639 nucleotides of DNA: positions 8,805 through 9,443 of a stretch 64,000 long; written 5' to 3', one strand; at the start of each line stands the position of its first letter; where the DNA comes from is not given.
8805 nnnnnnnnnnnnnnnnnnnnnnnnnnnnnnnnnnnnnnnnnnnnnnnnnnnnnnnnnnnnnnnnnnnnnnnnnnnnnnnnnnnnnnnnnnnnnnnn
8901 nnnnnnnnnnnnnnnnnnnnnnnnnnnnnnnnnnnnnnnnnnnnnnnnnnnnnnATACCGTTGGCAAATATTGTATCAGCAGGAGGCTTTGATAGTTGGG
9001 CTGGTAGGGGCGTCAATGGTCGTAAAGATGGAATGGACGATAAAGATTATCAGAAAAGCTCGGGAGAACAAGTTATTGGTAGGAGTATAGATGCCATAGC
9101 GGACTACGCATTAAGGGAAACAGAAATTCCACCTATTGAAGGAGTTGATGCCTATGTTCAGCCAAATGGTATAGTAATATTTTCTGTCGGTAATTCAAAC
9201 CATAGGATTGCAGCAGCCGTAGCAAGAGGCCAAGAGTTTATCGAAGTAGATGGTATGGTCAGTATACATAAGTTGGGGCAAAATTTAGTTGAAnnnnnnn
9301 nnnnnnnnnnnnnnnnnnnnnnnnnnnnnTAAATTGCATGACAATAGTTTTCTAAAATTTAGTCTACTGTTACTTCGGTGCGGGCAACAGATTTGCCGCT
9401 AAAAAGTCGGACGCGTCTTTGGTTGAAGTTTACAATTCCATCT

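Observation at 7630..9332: Fic/Doc-family protein translationally coupled to a 330-aa protein of unknown function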

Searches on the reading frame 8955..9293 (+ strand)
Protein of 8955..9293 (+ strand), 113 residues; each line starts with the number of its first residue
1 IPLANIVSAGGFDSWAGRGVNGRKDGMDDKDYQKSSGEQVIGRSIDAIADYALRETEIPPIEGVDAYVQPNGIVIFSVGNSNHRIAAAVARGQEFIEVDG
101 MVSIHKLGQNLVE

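Call 69: find_related_loci(query=A4, collection=metagenome_contigs, flank=5000)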
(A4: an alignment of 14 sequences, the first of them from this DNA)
Query A4 (113 aa) in metagenome_contigs; peptide patterns used: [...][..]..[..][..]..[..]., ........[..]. (x = any residue, [..] = any of these).
600 stretches matched a pattern (row limit reached: there are more); 1 encode a relative of the query (tblastn E <= 1e-3); 1 distinct loci.
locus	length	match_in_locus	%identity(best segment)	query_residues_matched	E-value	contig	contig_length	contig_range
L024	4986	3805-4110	45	1-112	2e-28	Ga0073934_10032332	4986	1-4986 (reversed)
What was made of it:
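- Tried and rejected: The narrower alignment returned one locus (call 69).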

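Call 71: search_protein_families(library=pfam, proteins=[L024:553-1800:-, L024:1890-2867:+, L024:3163-4164:+], max_evalue=0.1)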
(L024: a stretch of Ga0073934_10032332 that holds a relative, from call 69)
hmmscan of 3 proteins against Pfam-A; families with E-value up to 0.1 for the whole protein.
L024:553-1800:- (416 aa): 5 families
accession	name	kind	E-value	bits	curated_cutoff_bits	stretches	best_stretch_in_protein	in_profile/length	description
PF21959.2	DUF6923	-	3.8e-45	154.9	27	1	71-277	24-234/234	Repeat of unknown function (DUF6923)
PF17963.7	Big_9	-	1.8e-19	70.8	23.6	1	287-371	6-89/89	Bacterial Ig domain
PF17892.7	Cadherin_5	-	1.3e-13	51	26.5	1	292-372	14-97/98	Cadherin-like domain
PF17803.7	Cadherin_4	-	2.1e-10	41.4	25.1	1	287-340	16-71/71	Bacterial cadherin-like domain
PF19076.6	CshA_repeat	-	2.2e-05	25.5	27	1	298-372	30-103/103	Surface adhesin CshA repetitive domain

L024:1890-2867:+ (326 aa): 1 family
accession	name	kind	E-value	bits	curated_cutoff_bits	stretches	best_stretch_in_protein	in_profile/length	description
PF19298.5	KshA_C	-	0.066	13.7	23.3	0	100-172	72-146/207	3-Ketosteroid 9alpha-hydroxylase C-terminal domain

L024:3163-4164:+ (334 aa): 0 families
